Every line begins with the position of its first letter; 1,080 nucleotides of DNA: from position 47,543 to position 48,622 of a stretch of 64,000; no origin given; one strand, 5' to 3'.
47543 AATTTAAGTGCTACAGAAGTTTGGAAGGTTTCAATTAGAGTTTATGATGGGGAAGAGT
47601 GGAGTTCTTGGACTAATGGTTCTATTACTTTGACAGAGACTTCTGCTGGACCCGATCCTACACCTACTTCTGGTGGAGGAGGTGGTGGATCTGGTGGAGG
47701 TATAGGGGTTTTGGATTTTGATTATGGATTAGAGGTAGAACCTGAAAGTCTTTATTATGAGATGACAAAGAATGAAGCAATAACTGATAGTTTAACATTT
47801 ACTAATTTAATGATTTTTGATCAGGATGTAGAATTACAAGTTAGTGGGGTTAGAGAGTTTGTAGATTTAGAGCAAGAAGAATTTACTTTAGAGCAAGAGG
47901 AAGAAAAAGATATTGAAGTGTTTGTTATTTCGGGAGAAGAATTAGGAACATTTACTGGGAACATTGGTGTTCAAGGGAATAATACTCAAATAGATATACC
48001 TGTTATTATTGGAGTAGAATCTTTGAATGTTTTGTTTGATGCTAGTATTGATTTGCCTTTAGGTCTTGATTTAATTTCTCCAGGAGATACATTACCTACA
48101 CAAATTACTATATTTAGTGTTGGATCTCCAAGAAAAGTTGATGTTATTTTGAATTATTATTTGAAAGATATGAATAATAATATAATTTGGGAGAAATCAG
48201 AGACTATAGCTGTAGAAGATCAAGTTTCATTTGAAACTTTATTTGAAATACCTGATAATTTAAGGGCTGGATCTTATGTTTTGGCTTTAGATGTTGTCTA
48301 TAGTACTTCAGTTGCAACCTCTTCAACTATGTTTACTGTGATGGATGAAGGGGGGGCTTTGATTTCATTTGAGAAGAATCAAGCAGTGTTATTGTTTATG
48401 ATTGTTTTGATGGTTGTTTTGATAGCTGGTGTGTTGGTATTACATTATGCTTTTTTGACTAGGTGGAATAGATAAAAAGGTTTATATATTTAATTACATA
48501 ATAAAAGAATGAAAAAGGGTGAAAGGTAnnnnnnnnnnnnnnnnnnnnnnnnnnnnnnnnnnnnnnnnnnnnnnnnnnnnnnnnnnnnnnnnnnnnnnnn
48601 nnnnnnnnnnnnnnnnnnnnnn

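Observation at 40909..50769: HTH regulator + giant adhesin + 4-TM partner sharing a membrane-proximal double-Ig module: candidate undescribed surface system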

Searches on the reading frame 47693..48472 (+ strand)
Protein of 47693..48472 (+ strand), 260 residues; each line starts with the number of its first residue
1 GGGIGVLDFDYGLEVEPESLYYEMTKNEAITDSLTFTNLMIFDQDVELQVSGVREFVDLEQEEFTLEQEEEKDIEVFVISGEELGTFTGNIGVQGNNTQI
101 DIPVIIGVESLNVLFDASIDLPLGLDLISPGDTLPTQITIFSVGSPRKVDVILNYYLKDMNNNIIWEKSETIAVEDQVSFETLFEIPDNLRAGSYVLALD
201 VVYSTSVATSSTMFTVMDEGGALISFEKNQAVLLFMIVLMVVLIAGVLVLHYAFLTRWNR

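Call 12: search_solved_structures(query=window:47693-48472:+, max_evalue=10)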
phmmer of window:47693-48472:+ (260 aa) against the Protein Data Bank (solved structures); distinct sequences matched with E-value up to 10: 1.
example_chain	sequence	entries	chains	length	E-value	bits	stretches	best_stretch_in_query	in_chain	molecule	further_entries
1pgu_A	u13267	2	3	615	0.2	14.5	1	125-173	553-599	Actin interacting protein 1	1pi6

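Call 13: search_protein_families(library=pfam, proteins=[window:47693-48472:+], max_evalue=10)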
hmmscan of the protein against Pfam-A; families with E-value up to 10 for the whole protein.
window:47693-48472:+ (260 aa): 3 families
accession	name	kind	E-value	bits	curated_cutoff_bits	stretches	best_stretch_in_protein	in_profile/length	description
PF22076.2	Cep192_D6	-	0.0042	17.7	35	1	14-106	5-100/101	Cep192 domain 6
PF09608.15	Alph_Pro_TM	-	0.013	15.7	24.5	1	167-249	136-221/227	Putative transmembrane protein (Alph_Pro_TM)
PF21577.3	PG_0320-like_C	-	0.18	12.5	27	1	43-76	32-65/106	PG_0320-like, C-terminal domain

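Call 21: find_homologous_proteins(query=window:47693-48472:+, max_evalue=0.001)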
Query window:47693-48472:+ (260 aa): 2 proteins with E <= 0.001 among 1895 candidates.
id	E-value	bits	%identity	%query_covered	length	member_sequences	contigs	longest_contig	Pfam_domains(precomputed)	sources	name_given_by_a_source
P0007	5.0e-39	152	39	87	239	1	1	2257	-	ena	-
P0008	1.1e-37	148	44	72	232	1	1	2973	-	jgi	jgi:hypothetical protein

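Call 33: search_protein_representatives(alignment_id=A1)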
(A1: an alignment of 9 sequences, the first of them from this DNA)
Query: 9 sequences, 212 profile positions. Proteins with E-value up to 0.001 (for the whole library): 5006; up to 1e-10: 2901; up to 1e-30: 1091. The best 150 are listed.
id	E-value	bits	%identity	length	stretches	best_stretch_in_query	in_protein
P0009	3.0e-104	363.4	-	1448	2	3-210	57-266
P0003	3.8e-88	310.8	-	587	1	1-210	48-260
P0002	8.6e-83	293.3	-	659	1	1-209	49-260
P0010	4.0e-81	287.8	-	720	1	1-210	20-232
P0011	1.0e-73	263.6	-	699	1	1-206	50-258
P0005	6.5e-64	231.6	-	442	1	2-209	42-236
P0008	1.3e-63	230.7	-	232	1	43-211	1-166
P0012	2.7e-61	223.1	-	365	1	2-208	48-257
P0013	2.3e-59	216.8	-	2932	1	1-208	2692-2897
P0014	8.2e-59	215.0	-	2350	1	1-208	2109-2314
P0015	4.7e-58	212.5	-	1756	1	3-210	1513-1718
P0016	6.9e-58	211.9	-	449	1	3-208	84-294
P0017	8.7e-58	211.6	-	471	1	3-210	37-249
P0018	6.8e-57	208.7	-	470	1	2-207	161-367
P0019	1.9e-56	207.3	-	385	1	2-209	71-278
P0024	8.8e-56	205.1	-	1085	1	3-205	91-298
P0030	5.9e-55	202.3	-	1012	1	2-208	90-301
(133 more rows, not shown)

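Call 36: predict_structure(alignment_id=A1)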
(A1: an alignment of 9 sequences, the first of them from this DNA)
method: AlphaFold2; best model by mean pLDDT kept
length: 210 residues; sequences in the alignment: 9
mean_pLDDT: 91.2   pTM: 0.85
mean pLDDT of the five models: 91.2, 91.1, 90.7, 90.4, 90.2
residues with pLDDT >= 90: 172; 70-90: 30; 50-70: 3; < 50: 5
segments of 3 or more residues with pLDDT < 50: 206-210
pLDDT, mean of each block of 10 residues (from residue 1): 90 94 91 94 96 94 95 95 90 95 88 89 88 90 95 94 93 92 96 95 60
secondary structure, 60 per line:
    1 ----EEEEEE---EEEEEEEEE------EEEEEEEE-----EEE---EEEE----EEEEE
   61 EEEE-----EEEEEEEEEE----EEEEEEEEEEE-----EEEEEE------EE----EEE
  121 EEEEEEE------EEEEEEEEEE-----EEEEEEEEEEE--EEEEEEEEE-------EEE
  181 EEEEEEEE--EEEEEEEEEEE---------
elements in order: E5-10 E14-22 E29-36 E42-44 E48-51 E56-64 E70-79 E84-94 E100-105 E118-127 E134-143 E149-159 E162-170 E178-188 E191-201

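Call 41: fold_search(model_id=the predicted structure, library=pdb)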
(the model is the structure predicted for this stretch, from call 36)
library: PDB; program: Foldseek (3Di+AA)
matches with E <= 10: 1937; with E <= 0.001: 321
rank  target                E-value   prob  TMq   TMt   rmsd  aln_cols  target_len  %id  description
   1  4kkp_B                7.8e-08  1.00  0.59  0.54   5.6       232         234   15  Crystal structure of Vibrio cholerae RbmA (crystal form 2) (released 2013-05-22)
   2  7sqc_F1               9.0e-08  1.00  0.39  0.18  17.4       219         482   10  Ciliary C1 central pair apparatus isolated from Chlamydomonas reinhardtii (released 2022-04-13)
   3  9ijj_E                9.9e-08  1.00  0.40  0.18  11.9       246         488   10  In situ structure of the central apparatus in mouse sperm axoneme. (released 2025-06-04)
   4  4kkp_A                1.5e-07  1.00  0.57  0.53   6.3       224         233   15  Crystal structure of Vibrio cholerae RbmA (crystal form 2) (released 2013-05-22)
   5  4kkq_A                1.7e-07  1.00  0.57  0.54   6.0       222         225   13  Crystal structure of Vibrio cholerae RbmA (crystal form 1) (released 2013-05-22)
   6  9ijj_C                1.8e-07  1.00  0.40  0.09  16.8       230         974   10  In situ structure of the central apparatus in mouse sperm axoneme. (released 2025-06-04)
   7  4be6_A                2.1e-07  1.00  0.59  0.56   5.7       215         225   14  V. cholera biofilm scaffolding protein RbmA (released 2013-12-18)
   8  9ijj_4K               2.1e-07  1.00  0.39  0.22  16.0       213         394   14  In situ structure of the central apparatus in mouse sperm axoneme. (released 2025-06-04)
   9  7sqc_2A               2.6e-07  1.00  0.41  0.13  20.5       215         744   10  Ciliary C1 central pair apparatus isolated from Chlamydomonas reinhardtii (released 2022-04-13)
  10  7sqc_F0               3.1e-07  1.00  0.38  0.26  17.7       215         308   12  Ciliary C1 central pair apparatus isolated from Chlamydomonas reinhardtii (released 2022-04-13)
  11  9i25_C                3.4e-07  1.00  0.37  0.32  14.9       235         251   12  WxLIP from Enterococcus faecium locus A bound to long WxL (released 2026-01-28)
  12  7sqc_2B               3.6e-07  1.00  0.42  0.13  19.8       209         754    8  Ciliary C1 central pair apparatus isolated from Chlamydomonas reinhardtii (released 2022-04-13)
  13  9i1y_A                3.6e-07  1.00  0.38  0.30  14.2       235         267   14  WxLIP from Enterococcus faecium (released 2026-01-28)
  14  4kkq_B                4.1e-07  1.00  0.56  0.53   6.1       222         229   14  Crystal structure of Vibrio cholerae RbmA (crystal form 1) (released 2013-05-22)
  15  4kkr_A                4.1e-07  1.00  0.54  0.51   7.1       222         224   15  Crystal structure of Vibrio cholerae RbmA (crystal form 3) (released 2013-05-22)
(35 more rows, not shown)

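Call 51: search_protein_families(library=pfam, proteins=[P0024, P0019, P0018, P0030, P0009], max_evalue=0.01)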
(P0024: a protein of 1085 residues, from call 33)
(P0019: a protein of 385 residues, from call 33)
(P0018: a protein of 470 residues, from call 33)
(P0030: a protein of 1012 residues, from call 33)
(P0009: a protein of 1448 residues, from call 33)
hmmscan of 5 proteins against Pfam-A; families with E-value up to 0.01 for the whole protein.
P0024 (1085 aa): 2 families
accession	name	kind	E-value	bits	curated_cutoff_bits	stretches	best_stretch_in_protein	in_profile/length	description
PF22067.2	Cep192_D3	-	0.00014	22.3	27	1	100-162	15-77/99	Cep192 domain 3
PF14524.12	Wzt_C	-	0.0013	19.2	30.4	1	208-281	27-104/143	Wzt C-terminal domain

P0019 (385 aa): 4 families
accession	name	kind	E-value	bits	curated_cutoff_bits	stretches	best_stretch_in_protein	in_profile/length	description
PF22067.2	Cep192_D3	-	0.00015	22.2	27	1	78-141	12-75/99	Cep192 domain 3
PF22073.2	Cep192_D4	-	0.0032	18.1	35.5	0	79-154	16-96/112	Cep192 domain 4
PF22544.2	HYDIN_VesB_CFA65-like_Ig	-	0.0039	17.8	25.5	0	78-154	14-88/100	HYDIN/CFA65/VesB-like, Ig-like domain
PF21577.3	PG_0320-like_C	-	0.0096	16.5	27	0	97-150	31-84/106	PG_0320-like, C-terminal domain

P0018 (470 aa): 0 families

P0030 (1012 aa): 1 family
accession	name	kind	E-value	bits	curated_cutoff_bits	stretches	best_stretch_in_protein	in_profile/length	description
PF01687.23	Flavokinase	-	0.0052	17.4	19.6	0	146-195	22-66/124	Riboflavin kinase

P0009 (1448 aa): 1 family
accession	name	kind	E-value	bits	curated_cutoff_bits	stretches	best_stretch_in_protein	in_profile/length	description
PF14524.12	Wzt_C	-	0.0014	19.1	30.4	0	786-867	35-122/143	Wzt C-terminal domain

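Call 52: search_protein_families(library=ncbifam, proteins=[window:47693-48472:+, P0024, P0019], max_evalue=0.1)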
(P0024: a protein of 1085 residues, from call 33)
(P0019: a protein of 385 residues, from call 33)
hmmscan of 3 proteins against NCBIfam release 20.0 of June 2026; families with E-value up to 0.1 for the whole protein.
window:47693-48472:+ (260 aa): 1 family
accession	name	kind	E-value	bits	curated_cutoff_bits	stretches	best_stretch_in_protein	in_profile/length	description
NF033506.0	PACE-CTERM-PROT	exception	0.00021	20.1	110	1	131-204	380-453/627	putative S-layer protein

P0024 (1085 aa): 1 family
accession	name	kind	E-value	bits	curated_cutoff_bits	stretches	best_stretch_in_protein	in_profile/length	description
TIGR00072.1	hydrog_prot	superfamily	0.072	13.1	47.45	0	104-151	28-76/145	hydrogenase maturation protease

P0019 (385 aa): 1 family
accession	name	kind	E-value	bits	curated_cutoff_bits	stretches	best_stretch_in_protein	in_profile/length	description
NF033506.0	PACE-CTERM-PROT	exception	1.1e-08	34.3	110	2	74-170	490-588/627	putative S-layer protein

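Call 88: find_homologous_proteins(query=A1, max_evalue=1e-10)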
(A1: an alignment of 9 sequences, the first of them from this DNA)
Query A1 (9 sequences) (210 aa, profile of the alignment): 5 proteins with E <= 1e-10 among 4325 candidates.
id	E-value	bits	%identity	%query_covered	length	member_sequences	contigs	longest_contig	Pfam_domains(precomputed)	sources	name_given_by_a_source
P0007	3.2e-77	277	41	94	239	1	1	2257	-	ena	-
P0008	4.0e-63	231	46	77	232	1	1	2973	-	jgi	jgi:hypothetical protein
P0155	7.1e-41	158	34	63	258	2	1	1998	-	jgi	-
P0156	3.0e-32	130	26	70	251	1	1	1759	-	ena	-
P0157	2.1e-19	88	100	31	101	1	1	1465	-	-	-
